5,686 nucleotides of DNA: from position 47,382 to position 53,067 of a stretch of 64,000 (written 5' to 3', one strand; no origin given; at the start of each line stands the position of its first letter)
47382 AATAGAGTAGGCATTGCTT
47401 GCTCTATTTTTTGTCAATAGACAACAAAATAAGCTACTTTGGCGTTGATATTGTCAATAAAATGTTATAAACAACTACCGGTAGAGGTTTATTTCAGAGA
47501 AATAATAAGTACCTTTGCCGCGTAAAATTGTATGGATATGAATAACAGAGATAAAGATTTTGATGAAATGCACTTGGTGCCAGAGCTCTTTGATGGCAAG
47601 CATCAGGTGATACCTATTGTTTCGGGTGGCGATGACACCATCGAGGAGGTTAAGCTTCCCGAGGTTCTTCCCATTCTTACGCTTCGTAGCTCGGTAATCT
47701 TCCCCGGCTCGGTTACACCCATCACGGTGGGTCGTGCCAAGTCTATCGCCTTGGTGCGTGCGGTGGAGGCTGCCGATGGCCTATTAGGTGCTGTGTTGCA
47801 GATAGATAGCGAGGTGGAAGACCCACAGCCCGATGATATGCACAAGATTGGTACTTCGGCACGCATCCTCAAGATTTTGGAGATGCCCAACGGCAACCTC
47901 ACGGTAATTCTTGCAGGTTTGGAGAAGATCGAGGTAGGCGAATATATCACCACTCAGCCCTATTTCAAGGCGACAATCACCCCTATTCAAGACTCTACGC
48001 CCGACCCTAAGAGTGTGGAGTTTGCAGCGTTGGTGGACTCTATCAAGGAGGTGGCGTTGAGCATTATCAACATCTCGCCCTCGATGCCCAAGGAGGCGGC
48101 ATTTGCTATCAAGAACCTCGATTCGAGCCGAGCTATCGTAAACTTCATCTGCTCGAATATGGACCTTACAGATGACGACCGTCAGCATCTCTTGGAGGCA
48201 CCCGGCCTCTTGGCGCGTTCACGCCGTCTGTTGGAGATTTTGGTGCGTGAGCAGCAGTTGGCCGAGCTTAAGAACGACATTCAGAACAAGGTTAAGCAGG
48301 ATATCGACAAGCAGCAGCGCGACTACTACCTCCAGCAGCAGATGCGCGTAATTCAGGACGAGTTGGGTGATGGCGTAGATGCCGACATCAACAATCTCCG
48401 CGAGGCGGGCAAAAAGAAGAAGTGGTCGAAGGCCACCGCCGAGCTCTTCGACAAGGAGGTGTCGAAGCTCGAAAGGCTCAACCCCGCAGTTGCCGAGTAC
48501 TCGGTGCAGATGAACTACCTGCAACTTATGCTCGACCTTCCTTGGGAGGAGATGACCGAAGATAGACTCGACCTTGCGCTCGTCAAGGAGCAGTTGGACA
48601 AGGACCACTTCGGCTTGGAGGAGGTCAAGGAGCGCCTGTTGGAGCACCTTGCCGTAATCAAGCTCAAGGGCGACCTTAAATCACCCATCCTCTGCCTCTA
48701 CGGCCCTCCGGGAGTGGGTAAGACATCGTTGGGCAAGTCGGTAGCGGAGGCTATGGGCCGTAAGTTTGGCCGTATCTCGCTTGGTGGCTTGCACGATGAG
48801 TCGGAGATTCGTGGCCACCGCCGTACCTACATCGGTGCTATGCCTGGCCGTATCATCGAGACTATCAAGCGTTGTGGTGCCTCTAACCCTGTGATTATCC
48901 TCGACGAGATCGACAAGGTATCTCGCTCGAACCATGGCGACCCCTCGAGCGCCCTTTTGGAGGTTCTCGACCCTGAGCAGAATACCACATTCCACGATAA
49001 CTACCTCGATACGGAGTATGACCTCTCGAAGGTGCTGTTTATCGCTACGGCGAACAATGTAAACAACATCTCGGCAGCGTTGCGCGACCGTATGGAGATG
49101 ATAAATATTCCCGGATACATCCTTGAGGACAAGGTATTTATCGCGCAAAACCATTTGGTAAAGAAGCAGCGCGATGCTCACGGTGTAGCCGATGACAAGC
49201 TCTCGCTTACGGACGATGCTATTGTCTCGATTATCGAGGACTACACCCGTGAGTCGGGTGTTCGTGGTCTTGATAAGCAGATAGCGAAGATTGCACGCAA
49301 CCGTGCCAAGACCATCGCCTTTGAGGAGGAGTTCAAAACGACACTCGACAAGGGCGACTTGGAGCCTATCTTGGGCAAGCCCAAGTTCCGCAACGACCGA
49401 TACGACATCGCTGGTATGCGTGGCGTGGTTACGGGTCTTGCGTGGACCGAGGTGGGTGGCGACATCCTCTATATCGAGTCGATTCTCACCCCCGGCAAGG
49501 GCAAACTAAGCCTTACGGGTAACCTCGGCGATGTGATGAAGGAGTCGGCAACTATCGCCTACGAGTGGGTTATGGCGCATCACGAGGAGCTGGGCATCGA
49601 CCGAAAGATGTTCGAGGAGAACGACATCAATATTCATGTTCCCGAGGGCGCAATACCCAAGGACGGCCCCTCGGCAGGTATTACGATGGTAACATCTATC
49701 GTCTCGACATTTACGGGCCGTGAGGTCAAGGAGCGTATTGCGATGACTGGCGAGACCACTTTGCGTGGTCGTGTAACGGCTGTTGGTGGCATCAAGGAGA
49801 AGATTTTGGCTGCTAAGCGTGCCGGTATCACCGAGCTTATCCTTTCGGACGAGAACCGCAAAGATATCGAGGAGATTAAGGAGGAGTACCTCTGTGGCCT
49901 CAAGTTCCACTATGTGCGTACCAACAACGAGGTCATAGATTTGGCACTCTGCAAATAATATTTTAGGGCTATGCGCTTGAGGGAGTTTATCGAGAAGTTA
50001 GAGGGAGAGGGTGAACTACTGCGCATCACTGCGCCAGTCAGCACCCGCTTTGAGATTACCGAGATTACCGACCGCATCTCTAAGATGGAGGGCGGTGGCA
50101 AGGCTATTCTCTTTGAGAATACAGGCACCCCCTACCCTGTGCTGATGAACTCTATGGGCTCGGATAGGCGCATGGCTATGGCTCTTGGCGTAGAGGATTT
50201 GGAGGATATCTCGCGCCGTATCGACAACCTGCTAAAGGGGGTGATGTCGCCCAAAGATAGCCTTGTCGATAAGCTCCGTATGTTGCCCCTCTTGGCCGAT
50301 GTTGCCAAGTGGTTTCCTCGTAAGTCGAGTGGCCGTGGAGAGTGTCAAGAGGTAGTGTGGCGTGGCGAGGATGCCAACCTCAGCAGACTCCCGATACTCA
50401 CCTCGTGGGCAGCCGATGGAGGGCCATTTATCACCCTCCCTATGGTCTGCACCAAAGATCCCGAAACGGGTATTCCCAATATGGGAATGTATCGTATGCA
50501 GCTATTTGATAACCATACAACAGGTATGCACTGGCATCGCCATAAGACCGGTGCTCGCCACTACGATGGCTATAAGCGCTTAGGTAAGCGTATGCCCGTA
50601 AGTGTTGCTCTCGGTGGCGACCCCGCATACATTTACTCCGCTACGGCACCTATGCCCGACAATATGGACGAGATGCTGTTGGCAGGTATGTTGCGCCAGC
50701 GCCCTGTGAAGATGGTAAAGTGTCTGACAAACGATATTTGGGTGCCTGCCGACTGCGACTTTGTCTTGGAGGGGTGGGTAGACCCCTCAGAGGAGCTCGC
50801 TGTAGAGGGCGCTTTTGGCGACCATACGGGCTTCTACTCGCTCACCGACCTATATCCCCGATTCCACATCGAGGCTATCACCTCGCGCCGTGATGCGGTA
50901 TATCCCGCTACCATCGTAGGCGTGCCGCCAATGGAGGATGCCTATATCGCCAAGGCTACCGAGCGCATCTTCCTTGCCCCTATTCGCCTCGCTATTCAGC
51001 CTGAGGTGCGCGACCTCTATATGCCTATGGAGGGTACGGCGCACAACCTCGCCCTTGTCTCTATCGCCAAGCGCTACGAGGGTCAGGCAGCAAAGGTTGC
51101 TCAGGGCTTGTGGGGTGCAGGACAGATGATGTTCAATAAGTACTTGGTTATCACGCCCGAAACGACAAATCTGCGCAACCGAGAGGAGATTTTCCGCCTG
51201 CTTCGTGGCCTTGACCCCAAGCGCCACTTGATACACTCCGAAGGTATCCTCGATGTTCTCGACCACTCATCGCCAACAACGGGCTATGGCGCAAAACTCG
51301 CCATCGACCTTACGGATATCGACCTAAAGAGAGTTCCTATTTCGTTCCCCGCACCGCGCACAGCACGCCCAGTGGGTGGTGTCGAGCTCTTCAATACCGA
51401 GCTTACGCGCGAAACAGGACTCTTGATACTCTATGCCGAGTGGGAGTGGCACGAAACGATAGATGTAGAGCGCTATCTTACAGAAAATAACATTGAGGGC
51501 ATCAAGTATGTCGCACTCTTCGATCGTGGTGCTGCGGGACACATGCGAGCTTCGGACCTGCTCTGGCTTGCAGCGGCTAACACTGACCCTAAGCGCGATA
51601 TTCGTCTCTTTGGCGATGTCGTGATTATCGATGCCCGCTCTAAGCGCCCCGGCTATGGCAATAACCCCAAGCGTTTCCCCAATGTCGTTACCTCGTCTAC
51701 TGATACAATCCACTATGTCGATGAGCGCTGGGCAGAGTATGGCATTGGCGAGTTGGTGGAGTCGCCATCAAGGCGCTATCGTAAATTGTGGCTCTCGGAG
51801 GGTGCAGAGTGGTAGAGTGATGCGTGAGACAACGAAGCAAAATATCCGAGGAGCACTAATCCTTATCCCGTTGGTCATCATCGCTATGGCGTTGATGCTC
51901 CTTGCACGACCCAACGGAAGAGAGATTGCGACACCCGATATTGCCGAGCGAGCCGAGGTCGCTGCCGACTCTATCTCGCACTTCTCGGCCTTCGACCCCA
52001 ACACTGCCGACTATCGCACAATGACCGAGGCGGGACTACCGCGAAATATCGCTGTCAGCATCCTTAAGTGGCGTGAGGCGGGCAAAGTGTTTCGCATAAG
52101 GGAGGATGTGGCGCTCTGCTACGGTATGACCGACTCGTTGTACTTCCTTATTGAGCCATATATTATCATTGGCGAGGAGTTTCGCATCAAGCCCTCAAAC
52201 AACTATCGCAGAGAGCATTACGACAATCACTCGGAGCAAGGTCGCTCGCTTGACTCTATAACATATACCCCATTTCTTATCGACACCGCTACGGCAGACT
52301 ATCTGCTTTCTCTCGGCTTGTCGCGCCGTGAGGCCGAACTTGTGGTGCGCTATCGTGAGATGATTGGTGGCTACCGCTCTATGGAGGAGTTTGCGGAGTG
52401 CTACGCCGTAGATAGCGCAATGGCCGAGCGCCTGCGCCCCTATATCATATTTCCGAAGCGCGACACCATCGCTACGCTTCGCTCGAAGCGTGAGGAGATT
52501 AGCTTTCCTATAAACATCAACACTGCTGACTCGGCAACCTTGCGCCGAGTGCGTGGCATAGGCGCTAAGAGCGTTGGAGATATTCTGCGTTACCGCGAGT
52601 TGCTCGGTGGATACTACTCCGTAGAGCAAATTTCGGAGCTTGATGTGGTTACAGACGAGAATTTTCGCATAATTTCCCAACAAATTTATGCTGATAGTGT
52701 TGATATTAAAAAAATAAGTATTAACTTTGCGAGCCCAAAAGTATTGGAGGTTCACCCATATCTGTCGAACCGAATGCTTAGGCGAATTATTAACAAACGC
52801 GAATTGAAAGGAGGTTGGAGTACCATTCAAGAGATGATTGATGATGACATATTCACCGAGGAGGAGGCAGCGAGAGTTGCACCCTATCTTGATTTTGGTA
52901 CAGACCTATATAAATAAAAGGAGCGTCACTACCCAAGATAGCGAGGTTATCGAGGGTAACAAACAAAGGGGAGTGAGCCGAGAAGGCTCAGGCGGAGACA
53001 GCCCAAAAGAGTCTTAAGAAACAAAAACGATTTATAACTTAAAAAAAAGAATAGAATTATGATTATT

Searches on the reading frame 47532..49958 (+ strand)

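Call 37: search_protein_families(library=pfam, proteins=[window:47532-49958:+], max_evalue=0.00001)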
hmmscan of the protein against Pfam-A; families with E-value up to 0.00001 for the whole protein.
window:47532-49958:+ (808 aa): 6 families
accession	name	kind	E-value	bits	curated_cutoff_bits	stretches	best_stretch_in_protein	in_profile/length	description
PF05362.19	Lon_C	-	5.1e-81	271.6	21.1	1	606-807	3-204/205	Lon protease (S16) C-terminal proteolytic domain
PF02190.22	LON_substr_bdg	-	1.2e-43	149.8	28.7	1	45-239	1-200/200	ATP-dependent protease La (LON) substrate-binding domain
PF00004.35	AAA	-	3.1e-27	96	21.2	1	387-524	1-126/131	ATPase family associated with various cellular activities (AAA)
PF22667.2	Lon_lid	-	2.5e-18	65.9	27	1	549-599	2-52/57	Lon protease AAA+ ATPase lid domain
PF07728.20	AAA_5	-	4.4e-10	40.1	22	1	387-521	2-139/139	AAA domain (dynein-related subfamily)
PF07724.20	AAA_2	-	2.2e-06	28.2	27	1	389-511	8-127/166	AAA domain (Cdc48 subfamily)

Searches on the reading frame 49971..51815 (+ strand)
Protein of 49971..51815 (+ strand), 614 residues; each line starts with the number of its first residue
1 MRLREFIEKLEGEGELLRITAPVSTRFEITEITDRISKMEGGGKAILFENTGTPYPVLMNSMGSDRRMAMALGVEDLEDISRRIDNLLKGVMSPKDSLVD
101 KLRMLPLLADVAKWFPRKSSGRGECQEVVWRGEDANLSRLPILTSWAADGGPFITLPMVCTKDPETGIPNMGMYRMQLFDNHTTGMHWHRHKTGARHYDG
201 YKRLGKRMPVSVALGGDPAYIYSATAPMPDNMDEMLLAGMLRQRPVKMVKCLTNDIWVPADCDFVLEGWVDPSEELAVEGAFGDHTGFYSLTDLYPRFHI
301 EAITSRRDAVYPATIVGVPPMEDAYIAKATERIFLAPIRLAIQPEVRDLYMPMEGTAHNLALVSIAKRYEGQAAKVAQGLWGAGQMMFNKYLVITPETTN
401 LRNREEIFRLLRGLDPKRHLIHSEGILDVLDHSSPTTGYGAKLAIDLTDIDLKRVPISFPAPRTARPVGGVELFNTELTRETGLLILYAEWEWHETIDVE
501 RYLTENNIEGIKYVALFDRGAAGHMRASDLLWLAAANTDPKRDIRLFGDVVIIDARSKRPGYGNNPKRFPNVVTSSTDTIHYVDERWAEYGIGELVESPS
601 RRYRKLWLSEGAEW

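Call 37: search_protein_families(library=pfam, proteins=[window:49971-51815:+], max_evalue=0.00001)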
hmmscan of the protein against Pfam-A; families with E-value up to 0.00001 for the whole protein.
window:49971-51815:+ (614 aa): 3 families
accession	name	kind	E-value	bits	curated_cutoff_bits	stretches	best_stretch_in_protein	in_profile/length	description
PF01977.22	UbiD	-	1.7e-79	266.2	23.3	1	120-319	5-206/206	3-octaprenyl-4-hydroxybenzoate carboxy-lyase Rift-related domain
PF20696.2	UbiD_C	-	4.3e-31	108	24.2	1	325-446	2-126/127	3-octaprenyl-4-hydroxybenzoate carboxy-lyase C-terminal domain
PF20695.2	UbiD_N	-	1.4e-23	83.2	24.3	1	7-83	1-77/78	3-octaprenyl-4-hydroxybenzoate carboxy-lyase N-terminal domain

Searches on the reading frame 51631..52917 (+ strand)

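Call 37: search_protein_families(library=pfam, proteins=[window:51631-52917:+], max_evalue=0.00001)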
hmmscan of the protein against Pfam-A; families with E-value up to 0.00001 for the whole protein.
window:51631-52917:+ (428 aa): 1 family
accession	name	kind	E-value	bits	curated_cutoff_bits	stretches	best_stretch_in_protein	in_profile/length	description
PF12836.13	HHH_3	-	5.7e-33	113.3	27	2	294-348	6-60/65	Helix-hairpin-helix motif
